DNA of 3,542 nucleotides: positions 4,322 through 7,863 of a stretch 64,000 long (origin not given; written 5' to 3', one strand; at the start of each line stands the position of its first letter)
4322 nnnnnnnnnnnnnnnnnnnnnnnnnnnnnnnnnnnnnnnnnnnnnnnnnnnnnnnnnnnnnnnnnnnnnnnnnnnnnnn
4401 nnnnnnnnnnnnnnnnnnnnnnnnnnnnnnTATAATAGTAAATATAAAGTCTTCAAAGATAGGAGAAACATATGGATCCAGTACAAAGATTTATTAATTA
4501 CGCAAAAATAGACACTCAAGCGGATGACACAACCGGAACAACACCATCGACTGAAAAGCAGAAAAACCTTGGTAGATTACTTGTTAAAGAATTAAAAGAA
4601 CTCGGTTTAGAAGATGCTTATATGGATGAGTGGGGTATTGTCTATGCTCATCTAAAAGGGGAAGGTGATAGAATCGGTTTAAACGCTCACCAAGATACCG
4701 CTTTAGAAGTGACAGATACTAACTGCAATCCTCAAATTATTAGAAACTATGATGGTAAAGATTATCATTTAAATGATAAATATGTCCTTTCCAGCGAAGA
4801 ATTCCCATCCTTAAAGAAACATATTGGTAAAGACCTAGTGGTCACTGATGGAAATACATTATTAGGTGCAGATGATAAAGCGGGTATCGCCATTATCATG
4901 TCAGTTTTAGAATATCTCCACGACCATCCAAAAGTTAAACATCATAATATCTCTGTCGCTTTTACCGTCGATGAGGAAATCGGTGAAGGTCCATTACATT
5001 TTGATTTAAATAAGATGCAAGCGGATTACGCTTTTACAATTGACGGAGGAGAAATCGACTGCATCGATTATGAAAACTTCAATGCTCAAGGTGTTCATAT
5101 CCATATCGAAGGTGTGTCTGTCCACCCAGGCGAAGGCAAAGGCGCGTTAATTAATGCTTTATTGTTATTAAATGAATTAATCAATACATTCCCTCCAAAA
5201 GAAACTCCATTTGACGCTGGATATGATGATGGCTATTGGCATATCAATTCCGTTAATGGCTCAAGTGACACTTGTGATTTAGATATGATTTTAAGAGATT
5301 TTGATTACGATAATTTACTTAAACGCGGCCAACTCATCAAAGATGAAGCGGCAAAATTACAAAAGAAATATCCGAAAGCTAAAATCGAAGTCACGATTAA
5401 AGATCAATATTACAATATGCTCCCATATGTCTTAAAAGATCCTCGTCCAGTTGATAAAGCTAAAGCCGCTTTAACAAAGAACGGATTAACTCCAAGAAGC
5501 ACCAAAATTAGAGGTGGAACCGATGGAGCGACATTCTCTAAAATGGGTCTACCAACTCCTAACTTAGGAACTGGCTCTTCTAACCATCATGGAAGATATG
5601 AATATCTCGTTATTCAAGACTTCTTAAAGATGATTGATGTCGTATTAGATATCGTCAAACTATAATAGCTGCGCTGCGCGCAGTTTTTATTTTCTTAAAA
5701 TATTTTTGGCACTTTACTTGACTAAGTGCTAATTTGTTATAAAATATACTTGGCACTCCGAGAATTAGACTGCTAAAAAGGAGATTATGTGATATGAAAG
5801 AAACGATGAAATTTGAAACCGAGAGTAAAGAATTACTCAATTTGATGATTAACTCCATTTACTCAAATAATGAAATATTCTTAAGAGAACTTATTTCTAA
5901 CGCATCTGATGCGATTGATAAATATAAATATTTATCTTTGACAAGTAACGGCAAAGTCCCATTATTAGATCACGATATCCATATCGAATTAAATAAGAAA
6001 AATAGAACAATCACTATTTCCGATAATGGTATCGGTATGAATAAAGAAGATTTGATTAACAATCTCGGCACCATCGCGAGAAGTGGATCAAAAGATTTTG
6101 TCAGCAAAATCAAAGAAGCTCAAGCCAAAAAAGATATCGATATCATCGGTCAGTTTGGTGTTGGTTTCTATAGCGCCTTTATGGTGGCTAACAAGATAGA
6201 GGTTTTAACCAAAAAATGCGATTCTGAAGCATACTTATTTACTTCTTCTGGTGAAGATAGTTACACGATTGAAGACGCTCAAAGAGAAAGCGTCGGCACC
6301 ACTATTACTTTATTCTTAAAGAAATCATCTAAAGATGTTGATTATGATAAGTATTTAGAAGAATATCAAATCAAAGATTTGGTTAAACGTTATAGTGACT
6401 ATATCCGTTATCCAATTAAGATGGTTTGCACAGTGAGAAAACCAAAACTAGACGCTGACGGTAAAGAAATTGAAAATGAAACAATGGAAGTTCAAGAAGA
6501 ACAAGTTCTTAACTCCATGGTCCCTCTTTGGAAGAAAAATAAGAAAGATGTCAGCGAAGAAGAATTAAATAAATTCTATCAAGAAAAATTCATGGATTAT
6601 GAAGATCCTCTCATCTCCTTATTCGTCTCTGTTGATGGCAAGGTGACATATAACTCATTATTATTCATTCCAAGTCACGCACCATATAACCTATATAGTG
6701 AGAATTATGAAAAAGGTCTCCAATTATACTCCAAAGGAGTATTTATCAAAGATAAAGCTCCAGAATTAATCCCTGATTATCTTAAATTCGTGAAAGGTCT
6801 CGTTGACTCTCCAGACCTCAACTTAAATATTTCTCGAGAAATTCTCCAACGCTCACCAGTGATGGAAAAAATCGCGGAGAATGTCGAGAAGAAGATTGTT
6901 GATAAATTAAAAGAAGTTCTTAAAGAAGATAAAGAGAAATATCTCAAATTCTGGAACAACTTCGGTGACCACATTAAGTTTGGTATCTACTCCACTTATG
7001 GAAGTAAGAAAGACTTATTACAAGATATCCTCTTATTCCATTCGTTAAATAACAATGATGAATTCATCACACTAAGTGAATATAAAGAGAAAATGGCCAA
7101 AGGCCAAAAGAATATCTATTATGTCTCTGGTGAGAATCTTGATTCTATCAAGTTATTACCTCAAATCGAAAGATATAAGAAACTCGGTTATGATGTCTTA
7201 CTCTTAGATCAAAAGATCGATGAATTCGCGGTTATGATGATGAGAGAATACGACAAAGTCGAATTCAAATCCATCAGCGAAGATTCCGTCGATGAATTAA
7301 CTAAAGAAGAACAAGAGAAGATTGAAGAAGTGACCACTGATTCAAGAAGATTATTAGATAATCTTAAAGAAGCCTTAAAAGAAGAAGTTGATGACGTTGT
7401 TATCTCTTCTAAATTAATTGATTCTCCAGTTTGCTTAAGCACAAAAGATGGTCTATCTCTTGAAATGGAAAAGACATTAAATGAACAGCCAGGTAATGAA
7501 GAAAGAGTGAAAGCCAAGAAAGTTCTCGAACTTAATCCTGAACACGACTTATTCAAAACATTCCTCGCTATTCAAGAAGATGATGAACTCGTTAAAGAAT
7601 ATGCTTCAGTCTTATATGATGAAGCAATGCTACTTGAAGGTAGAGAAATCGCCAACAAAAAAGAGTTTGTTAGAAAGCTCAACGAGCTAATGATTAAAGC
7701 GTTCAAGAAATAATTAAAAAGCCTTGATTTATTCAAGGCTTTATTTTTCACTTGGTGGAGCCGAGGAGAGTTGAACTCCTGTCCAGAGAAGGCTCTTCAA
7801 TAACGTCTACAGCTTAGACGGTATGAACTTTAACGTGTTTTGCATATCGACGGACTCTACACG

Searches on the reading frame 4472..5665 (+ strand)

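Call 65: search_protein_families(library=pfam, proteins=[window:4472-5665:+], max_evalue=0.00001)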
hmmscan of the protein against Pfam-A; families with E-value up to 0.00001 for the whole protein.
window:4472-5665:+ (397 aa): 3 families
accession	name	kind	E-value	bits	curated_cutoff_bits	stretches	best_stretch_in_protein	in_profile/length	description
PF01546.33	Peptidase_M20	-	1.2e-15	58.4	24.6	1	133-395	34-204/206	Peptidase family M20/M25/M40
PF05343.19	Peptidase_M42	-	1.3e-09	38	23.2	1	134-210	134-212/292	M42 glutamyl aminopeptidase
PF07687.19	M20_dimer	-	4e-08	33.6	21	1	200-301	1-104/107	Peptidase dimerisation domain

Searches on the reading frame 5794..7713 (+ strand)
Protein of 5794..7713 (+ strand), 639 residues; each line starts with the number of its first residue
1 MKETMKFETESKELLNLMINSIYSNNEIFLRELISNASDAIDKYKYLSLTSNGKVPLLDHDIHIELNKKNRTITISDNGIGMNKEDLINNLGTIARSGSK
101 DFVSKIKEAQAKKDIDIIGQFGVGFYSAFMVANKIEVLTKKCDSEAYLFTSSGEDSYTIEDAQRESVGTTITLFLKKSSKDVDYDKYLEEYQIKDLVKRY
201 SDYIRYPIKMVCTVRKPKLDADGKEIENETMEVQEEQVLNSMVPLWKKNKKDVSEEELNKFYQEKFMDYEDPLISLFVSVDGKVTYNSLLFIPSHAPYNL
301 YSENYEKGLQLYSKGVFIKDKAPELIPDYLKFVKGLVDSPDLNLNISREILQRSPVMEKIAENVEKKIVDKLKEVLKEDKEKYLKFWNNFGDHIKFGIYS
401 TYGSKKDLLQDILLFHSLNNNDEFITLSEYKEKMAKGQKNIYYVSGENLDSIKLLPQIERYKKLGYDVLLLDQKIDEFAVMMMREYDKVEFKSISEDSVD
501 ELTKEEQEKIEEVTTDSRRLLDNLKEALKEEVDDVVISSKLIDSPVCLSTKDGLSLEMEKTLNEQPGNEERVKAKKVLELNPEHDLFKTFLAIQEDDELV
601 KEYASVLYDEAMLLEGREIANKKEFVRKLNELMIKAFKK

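Call 65: search_protein_families(library=pfam, proteins=[window:5794-7713:+], max_evalue=0.00001)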
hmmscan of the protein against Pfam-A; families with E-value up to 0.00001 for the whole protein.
window:5794-7713:+ (639 aa): 3 families
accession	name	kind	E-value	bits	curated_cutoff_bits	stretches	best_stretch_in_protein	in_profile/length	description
PF00183.23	HSP90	-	9.1e-109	365.2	24.4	1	224-636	67-489/518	Hsp90 protein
PF13589.12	HATPase_c_3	-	1.7e-12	48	25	1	27-149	4-102/137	Histidine kinase-, DNA gyrase B-, and HSP90-like ATPase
PF02518.31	HATPase_c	-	9.4e-08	32.9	26.4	1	26-177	2-109/111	Histidine kinase-, DNA gyrase B-, and HSP90-like ATPase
